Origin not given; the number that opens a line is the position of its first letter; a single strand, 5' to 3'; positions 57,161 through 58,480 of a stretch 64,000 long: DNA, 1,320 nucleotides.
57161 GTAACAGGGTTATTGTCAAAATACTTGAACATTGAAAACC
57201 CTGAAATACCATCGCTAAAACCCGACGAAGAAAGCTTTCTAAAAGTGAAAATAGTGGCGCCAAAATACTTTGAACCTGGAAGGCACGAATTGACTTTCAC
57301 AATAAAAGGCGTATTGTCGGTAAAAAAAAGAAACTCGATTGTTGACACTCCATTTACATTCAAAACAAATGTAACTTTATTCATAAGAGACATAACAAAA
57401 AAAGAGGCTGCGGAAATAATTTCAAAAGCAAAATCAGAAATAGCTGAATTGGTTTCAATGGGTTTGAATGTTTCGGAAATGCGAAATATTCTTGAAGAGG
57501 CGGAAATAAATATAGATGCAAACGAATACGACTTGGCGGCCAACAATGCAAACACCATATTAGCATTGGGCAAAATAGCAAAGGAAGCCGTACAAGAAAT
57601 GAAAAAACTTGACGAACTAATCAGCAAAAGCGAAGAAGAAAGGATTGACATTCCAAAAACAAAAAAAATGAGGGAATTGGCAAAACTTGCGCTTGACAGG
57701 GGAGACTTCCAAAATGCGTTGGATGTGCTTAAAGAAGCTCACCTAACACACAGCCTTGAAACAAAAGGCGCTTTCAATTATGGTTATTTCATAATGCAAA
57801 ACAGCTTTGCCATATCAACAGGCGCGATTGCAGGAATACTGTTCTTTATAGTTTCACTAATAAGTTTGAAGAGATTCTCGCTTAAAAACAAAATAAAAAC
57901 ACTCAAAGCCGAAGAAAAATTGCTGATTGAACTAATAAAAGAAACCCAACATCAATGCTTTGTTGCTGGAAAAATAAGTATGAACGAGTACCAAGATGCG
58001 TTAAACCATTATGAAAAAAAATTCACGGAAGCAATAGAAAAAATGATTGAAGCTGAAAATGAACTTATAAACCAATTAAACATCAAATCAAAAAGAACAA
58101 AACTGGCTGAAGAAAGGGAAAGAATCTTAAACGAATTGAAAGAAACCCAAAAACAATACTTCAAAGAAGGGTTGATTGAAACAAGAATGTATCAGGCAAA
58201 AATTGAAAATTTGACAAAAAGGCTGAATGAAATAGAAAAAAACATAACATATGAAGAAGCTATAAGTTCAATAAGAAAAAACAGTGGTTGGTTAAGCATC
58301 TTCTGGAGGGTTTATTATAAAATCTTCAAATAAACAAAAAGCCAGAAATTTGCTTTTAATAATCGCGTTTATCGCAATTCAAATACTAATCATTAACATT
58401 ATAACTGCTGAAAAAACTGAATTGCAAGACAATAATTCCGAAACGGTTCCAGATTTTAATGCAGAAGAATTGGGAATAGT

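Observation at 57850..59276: Shared cytoplasmic 'KETQxQ-YFxxG-I-x4-YxxK...EI' module and stalk in the giant protein and its downstream partner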

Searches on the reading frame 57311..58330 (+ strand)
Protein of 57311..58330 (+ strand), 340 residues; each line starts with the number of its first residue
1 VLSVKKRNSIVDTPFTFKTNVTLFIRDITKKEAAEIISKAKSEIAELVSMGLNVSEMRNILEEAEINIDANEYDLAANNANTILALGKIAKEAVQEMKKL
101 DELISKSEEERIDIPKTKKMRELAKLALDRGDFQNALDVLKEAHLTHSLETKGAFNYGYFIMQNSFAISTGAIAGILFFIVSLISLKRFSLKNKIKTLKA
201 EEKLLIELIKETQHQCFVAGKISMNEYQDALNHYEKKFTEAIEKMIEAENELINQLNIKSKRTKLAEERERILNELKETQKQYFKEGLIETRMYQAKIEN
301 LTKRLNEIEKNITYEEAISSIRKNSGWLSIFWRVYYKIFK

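Call 16: find_homologous_proteins(query=window:57311-58330:+, max_evalue=0.01)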
Query window:57311-58330:+ (340 aa): 2 proteins with E <= 0.01 among 5846 candidates.
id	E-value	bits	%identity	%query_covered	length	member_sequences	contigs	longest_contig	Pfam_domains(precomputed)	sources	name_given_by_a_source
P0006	6.0e-69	251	49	74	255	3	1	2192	-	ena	-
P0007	6.4e-48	182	34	96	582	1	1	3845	PF10633.16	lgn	-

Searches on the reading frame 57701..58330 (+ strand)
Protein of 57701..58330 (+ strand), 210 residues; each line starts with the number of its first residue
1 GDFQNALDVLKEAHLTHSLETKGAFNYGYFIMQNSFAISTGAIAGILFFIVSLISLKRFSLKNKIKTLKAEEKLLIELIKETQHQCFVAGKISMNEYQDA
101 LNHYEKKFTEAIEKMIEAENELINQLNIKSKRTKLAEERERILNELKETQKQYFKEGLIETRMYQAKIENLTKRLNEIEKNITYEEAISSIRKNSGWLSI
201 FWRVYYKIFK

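Call 8: search_protein_families(library=pfam, proteins=[window:57701-58330:+], max_evalue=1)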
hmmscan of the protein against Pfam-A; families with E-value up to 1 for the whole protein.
window:57701-58330:+ (210 aa): 11 families
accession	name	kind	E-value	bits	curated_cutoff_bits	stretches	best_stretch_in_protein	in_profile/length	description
PF04563.20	RNA_pol_Rpb2_1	-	0.017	15.1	28.2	1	71-132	146-200/203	RNA polymerase beta subunit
PF13429.12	TPR_15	-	0.018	14.9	26.2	1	39-110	179-243/280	Tetratricopeptide repeat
PF24163.2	HCP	-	0.022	15.3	27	1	92-179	3-85/169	Head completion protein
PF11176.13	Tma16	-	0.055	13.7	22.7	1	100-160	54-114/146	Translation machinery-associated protein 16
PF06825.17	HSBP1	-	0.089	13.1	28.6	1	167-183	28-44/51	Heat shock factor binding protein 1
PF02601.20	Exonuc_VII_L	-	0.14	12.1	35.9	1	94-179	142-270/315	Exonuclease VII, large subunit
PF02590.22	SPOUT_MTase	-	0.27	11.7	27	1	86-151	5-68/154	Predicted SPOUT methyltransferase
PF10828.13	DUF2570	-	0.29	11.6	26.6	1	43-135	3-95/108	Protein of unknown function (DUF2570)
PF11155.13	DUF2935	-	0.37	11.8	24.4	1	82-156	15-91/121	Domain of unknown function (DUF2935)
PF00515.34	TPR_1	-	0.42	11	27.8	0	93-106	13-26/34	Tetratricopeptide repeat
PF25398.1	CUX1_N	-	0.71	10.3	27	1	96-180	6-89/116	CUX1-like, N-terminal tRNA-binding arm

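Call 9: search_protein_families(library=ncbifam, proteins=[window:57701-58330:+], max_evalue=1)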
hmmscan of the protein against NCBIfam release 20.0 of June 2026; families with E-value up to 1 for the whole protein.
window:57701-58330:+ (210 aa): 10 families
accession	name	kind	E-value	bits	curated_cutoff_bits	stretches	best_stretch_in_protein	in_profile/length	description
NF011044.0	PRK14474.1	equivalog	0.00028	20.4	339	1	43-156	9-120/258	F0F1 ATP synthase subunit B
NF001624.0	PRK00411.1-2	subfamily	0.0041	16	354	1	57-117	280-339/374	ORC1-type DNA replication protein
NF033635.1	SLATT_fungal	domain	0.0079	16.1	35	1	37-112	50-126/128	SLATT domain-containing protein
TIGR00237.1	xseA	equivalog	0.015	14.5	180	1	94-196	258-360/389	exodeoxyribonuclease VII large subunit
NF050014.1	HpsJ_like_B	equivalog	0.018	14.7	260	1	42-192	91-231/254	hormogonium polysaccharide biosynthesis protein HpsJ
NF008699.0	PRK11713.5-2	equivalog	0.022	14.3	265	1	137-182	23-69/258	16S rRNA (uracil(1498)-N(3))-methyltransferase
NF045487.1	ASRP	equivalog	0.22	10.1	300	1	92-186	118-269/593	archaea-specific SMC-related protein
NF042955.1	Ppl_antiphage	equivalog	0.25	9.2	1000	1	59-193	473-603/882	anti-phage protein Ppl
TIGR02169.1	SMC_prok_A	equivalog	0.3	8.7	729.4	1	61-183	818-942/1165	chromosome segregation protein SMC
NF047366.1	TscT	equivalog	0.82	10.1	100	0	90-127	57-94/100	type II toxin-antitoxin system toxin TscT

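Call 34: search_protein_families(library=pfam, alignment_id=A4, max_evalue=1)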
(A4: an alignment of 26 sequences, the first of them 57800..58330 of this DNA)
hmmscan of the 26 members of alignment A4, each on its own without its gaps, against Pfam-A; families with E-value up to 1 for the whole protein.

A. member 1, window:57800-58330:+ (177 aa): 13 families
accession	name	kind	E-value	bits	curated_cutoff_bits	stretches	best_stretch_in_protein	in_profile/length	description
PF24163.2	HCP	-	0.015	15.9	27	1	59-146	3-85/169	Head completion protein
PF13429.12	TPR_15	-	0.016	15.1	26.2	1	6-77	179-243/280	Tetratricopeptide repeat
PF04563.20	RNA_pol_Rpb2_1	-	0.027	14.4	28.2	1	38-99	146-200/203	RNA polymerase beta subunit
PF11176.13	Tma16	-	0.041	14.1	22.7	1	67-128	54-115/146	Translation machinery-associated protein 16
PF06825.17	HSBP1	-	0.064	13.5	28.6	1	134-150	28-44/51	Heat shock factor binding protein 1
PF02601.20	Exonuc_VII_L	-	0.095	12.6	35.9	1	61-147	142-271/315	Exonuclease VII, large subunit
PF25398.1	CUX1_N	-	0.23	11.9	27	1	63-147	6-89/116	CUX1-like, N-terminal tRNA-binding arm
PF10828.13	DUF2570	-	0.23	11.9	26.6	1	10-102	3-95/108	Protein of unknown function (DUF2570)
PF11155.13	DUF2935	-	0.24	12.4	24.4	1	49-123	15-91/121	Domain of unknown function (DUF2935)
PF13982.11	YbfN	-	0.26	12.1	27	0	35-72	28-66/88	YbfN-like lipoprotein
PF02590.22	SPOUT_MTase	-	0.29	11.6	27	1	53-118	5-68/154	Predicted SPOUT methyltransferase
PF14968.11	CCDC84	-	0.58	10.2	25.3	1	64-156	117-204/330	Coiled coil protein 84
PF15650.12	Tox-REase-9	-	0.63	10.8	27.3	1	98-138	36-76/88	Restriction endonuclease fold toxin 9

B. families by the number of members that match (of 26 scanned): 87 families (the first 25 are shown)
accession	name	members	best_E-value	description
PF21121.2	Nup49_C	10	0.00077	Nucleoporin Nup49 C-terminal helical region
PF02601.20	Exonuc_VII_L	10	0.0041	Exonuclease VII, large subunit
PF23991.1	DUF7310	7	0.0063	Coiled-coil region of unknown function (DUF7310)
PF25762.1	HAUS1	6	0.0084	HAUS augmin-like complex subunit 1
PF22887.1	DUF7022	4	0.041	Family of unknown function (DUF7022)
PF14712.11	Snapin_Pallidin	4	0.1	Snapin/Pallidin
PF14966.11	DNA_repr_REX1B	3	0.0017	DNA repair REX1-B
PF23116.1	HHD_RTEL1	3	0.13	RTEL1, HHD domain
PF24245.1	INO80F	2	0.016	INO80 complex subunit F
PF10704.14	DUF2508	2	0.02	Protein of unknown function (DUF2508)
PF09763.15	Sec3_CC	2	0.026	Exocyst complex component Sec3, coiled-coil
PF12795.12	MscS_porin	2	0.028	Mechanosensitive ion channel porin domain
PF12630.12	Pox_polyA_pol_N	2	0.042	Poxvirus poly(A) polymerase N-terminal domain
PF14178.11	YppF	2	0.085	YppF-like protein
PF11945.13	WASH_WAHD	2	0.12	WAHD domain of WASH complex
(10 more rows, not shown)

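Call 35: search_solved_structures(query=A4, max_evalue=10)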
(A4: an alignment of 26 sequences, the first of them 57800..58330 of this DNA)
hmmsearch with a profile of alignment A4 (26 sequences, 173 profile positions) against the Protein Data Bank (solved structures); distinct sequences matched with E-value up to 10: 4.
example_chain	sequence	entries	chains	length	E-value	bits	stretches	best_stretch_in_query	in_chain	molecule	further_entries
1q6h_A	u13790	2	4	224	0.3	14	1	49-111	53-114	FKBP-type peptidyl-prolyl cis-trans isomerase fkpA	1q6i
1q6u_A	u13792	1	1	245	0.37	13.7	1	49-111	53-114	FKBP-type peptidyl-prolyl cis-trans isomerase fkpA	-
4c7n_B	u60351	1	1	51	0.56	13.1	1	71-120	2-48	SYNTHETIC ALPHA-HELIX, IM10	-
2wpq_A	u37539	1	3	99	3.7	10.5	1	62-99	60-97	TRIMERIC AUTOTRANSPORTER ADHESIN FRAGMENT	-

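Call 64: predict_structure(alignment_id=A4)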
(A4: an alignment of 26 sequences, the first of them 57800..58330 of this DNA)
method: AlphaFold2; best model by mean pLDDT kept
length: 177 residues; sequences in the alignment: 26
mean_pLDDT: 90.0   pTM: 0.72
mean pLDDT of the five models: 90.0, 89.8, 88.1, 86.6, 85.5
residues with pLDDT >= 90: 123; 70-90: 45; 50-70: 9; < 50: 0
segments of 3 or more residues with pLDDT < 50: none
pLDDT, mean of each block of 10 residues (from residue 1): 91 96 95 96 94 96 95 93 92 84 93 93 85 92 95 82 68 78
secondary structure, 60 per line:
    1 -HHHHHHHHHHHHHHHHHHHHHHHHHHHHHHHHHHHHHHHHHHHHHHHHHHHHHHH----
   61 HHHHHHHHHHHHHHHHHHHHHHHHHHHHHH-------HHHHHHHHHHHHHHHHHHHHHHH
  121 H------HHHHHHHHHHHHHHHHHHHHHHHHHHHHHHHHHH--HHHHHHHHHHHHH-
elements in order: H2-56 H61-90 H98-121 H128-161 H164-176
